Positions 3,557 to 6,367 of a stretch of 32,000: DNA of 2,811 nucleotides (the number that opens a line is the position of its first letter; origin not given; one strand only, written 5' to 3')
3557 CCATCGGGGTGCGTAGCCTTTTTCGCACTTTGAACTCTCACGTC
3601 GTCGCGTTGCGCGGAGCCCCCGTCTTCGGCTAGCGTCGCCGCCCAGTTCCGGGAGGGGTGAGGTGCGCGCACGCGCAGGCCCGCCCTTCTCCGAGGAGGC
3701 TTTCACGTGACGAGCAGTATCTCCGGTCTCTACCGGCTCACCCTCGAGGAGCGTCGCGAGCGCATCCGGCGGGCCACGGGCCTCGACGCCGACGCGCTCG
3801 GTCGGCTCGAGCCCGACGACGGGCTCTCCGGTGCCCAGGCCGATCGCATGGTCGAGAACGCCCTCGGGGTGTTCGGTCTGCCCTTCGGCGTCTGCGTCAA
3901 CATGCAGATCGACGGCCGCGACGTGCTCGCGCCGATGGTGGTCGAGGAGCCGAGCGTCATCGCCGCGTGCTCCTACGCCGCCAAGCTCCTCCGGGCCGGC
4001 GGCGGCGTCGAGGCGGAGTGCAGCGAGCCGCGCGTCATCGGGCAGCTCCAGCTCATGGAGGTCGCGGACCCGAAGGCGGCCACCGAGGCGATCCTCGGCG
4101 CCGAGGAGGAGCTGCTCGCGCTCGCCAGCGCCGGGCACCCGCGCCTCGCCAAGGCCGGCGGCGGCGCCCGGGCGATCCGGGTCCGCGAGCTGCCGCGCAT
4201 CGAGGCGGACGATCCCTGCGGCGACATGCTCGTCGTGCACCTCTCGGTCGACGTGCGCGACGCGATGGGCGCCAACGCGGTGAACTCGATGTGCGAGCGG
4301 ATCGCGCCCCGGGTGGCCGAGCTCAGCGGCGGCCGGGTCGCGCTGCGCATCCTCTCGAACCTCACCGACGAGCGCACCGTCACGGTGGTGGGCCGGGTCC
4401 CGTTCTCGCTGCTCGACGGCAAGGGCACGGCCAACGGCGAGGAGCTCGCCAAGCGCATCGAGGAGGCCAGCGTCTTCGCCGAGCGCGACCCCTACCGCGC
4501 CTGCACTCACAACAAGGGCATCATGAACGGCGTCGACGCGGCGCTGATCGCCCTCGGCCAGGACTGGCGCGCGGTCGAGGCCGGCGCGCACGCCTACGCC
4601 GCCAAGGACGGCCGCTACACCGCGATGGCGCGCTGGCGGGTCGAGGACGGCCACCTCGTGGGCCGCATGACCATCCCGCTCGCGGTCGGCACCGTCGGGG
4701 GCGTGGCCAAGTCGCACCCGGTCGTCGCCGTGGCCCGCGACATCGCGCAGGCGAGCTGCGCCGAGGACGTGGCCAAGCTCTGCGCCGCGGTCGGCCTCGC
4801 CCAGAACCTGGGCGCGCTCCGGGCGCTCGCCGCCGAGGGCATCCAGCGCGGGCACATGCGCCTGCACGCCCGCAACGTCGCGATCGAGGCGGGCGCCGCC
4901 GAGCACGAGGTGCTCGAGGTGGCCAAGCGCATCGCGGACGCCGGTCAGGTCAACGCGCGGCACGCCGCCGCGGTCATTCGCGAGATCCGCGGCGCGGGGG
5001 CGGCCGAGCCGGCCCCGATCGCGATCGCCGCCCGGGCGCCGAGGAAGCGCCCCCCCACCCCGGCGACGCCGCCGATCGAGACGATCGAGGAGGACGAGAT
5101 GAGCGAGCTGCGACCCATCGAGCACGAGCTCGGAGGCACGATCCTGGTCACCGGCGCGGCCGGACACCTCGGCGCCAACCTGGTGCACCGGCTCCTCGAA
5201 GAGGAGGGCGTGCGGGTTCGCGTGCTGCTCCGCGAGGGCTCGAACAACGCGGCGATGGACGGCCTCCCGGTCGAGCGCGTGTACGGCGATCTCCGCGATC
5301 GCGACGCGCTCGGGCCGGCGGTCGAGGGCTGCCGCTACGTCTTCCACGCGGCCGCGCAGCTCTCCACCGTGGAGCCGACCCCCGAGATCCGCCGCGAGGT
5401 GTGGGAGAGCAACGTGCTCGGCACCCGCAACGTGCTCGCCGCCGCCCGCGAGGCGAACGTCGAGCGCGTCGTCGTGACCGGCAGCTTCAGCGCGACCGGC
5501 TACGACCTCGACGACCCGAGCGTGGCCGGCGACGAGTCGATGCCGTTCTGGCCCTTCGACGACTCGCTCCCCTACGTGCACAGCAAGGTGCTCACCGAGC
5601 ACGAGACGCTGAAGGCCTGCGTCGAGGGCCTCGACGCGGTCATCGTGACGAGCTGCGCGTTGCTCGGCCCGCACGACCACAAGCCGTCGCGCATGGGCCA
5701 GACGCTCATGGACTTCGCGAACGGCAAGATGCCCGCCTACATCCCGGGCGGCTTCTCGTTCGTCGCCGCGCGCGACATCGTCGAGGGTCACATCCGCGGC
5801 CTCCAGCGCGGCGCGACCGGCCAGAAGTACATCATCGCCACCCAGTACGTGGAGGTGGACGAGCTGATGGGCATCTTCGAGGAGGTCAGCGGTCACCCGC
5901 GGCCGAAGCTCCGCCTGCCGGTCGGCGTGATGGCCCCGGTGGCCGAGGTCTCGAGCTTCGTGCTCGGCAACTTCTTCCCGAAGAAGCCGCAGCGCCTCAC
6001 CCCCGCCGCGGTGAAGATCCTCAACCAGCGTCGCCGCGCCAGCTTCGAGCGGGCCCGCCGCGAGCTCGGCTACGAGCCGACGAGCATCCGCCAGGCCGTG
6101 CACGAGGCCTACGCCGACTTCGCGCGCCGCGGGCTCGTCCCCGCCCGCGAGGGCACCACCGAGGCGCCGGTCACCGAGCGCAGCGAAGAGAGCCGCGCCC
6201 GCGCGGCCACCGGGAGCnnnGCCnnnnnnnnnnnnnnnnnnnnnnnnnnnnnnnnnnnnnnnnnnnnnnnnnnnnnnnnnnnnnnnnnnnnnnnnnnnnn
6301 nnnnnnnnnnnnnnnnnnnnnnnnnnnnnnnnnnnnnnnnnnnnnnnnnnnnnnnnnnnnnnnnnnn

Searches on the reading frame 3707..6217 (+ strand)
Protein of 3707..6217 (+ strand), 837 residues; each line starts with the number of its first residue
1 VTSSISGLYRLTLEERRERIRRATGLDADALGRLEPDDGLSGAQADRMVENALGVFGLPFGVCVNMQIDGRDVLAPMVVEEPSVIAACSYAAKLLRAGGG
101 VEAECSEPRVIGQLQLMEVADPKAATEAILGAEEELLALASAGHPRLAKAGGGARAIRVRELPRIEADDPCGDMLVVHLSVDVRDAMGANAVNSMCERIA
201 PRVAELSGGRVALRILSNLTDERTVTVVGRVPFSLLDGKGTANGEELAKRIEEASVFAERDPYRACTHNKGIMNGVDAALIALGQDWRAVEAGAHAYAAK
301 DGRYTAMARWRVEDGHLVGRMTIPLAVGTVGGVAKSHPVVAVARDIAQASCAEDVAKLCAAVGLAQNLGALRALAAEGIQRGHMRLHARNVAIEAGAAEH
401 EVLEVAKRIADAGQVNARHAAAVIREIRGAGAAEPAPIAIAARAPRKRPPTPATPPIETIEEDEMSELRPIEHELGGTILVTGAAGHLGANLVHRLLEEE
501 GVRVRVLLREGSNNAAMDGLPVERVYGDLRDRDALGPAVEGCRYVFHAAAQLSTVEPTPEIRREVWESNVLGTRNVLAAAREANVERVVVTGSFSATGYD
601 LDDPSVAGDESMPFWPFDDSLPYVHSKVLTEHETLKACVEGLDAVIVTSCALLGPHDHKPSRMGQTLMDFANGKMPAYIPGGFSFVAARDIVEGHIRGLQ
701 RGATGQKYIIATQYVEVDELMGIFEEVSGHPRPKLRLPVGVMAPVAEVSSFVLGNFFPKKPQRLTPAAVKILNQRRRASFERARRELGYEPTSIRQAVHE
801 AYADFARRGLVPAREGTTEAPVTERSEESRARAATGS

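Call 5: search_protein_families(library=pfam, proteins=[window:3707-6217:+], max_evalue=0.01)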
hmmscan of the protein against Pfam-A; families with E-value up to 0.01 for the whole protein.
window:3707-6217:+ (837 aa): 10 families
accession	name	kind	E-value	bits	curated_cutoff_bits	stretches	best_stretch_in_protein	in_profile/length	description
PF00368.23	HMG-CoA_red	-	8.5e-98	328.2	27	1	13-388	2-368/368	Hydroxymethylglutaryl-coenzyme A reductase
PF01370.27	Epimerase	-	8.8e-33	114.1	20.9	1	479-710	1-239/240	NAD dependent epimerase/dehydratase family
PF01073.25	3Beta_HSD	-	1.2e-17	64.4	22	1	480-639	1-162/280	3-beta hydroxysteroid dehydrogenase/isomerase family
PF13460.12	NAD_binding_10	-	1.2e-15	58.3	27.2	1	483-597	1-102/184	NAD(P)H-binding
PF16363.11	GDP_Man_Dehyd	-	7.7e-15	55.6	27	1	480-794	1-325/332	GDP-mannose 4,6 dehydratase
PF02719.21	Polysacc_synt_2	-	1.8e-12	47.5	20.2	1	479-591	1-126/293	Polysaccharide biosynthesis protein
PF07993.18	NAD_binding_4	-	1.8e-09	37.5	20.1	2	481-520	1-42/258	Male sterility protein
PF05368.20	NmrA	-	7.1e-09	36.1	27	1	478-590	4-104/298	NmrA-like family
PF08659.16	KR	-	7.3e-05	23.2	22.6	1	477-596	1-139/180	KR domain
PF04321.23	RmlD_sub_bind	-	0.0026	17.3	27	1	478-589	2-98/287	RmlD substrate binding domain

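Call 6: search_protein_families(library=ncbifam, proteins=[window:3707-6217:+], max_evalue=0.01)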
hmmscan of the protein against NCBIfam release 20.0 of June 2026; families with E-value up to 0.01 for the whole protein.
window:3707-6217:+ (837 aa): 25 families
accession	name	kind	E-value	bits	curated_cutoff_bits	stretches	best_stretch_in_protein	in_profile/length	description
TIGR00532.1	HMG_CoA_R_NAD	equivalog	1e-102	344.4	259.95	1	1-388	20-395/395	hydroxymethylglutaryl-CoA reductase, degradative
NF052578.1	StrlDmthSdmBMthl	equivalog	2.5e-90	303.6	600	1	478-810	2-327/328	sterol demethylase protein SdmB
TIGR03466.1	HpnA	hypoth_equivalog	3.5e-73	246.3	367.65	1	479-809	3-325/327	hopanoid-associated sugar epimerase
NF042422.1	oxyalk_red_OleD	equivalog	1.4e-22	80.5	580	1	479-659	3-175/329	2-alkyl-3-oxoalkanoate reductase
NF042423.1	oxyalk_red_Shew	equivalog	3.1e-19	69.2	580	1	478-658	10-180/331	2-alkyl-3-oxoalkanoate reductase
TIGR04180.1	EDH_00030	hypoth_equivalog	1e-13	51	475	1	479-594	1-122/297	NAD-dependent 4,6-dehydratase LegB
NF041293.1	G6PDh_Azf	equivalog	2e-11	43.8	400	1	478-598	4-120/252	NAD-dependent glucose-6-phosphate dehydrogenase Azf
TIGR03589.1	PseB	equivalog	3e-11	42.8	407.75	1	478-590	6-122/324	UDP-N-acetylglucosamine 4,6-dehydratase (inverting)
TIGR01746.1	Thioester-redct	subfamily_domain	8.7e-10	38.4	213.35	1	478-520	1-44/371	thioester reductase domain-containing protein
TIGR04130.1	FnlA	equivalog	1.2e-09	37.5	730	1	478-591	6-122/337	UDP-N-acetylglucosamine 4,6-dehydratase/5-epimerase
NF043036.1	ErythonDh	equivalog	2.2e-08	33.7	325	1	479-602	3-134/321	D-erythronate dehydrogenase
TIGR01181.1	dTDP_gluc_dehyt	equivalog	2.9e-08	33.2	365.1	1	479-714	2-246/321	dTDP-glucose 4,6-dehydratase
TIGR01179.1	galE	equivalog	1e-07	31.1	262.3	1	479-632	2-154/332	UDP-glucose 4-epimerase GalE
NF050030.1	thlkprotThyD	equivalog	3.7e-07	29.6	400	1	479-726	3-248/305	thylakoid membrane protein ThyD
TIGR00533.1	HMG_CoA_R_NADP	equivalog_domain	2.3e-06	26.8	441.8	1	15-198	32-205/402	hydroxymethylglutaryl-CoA reductase (NADPH)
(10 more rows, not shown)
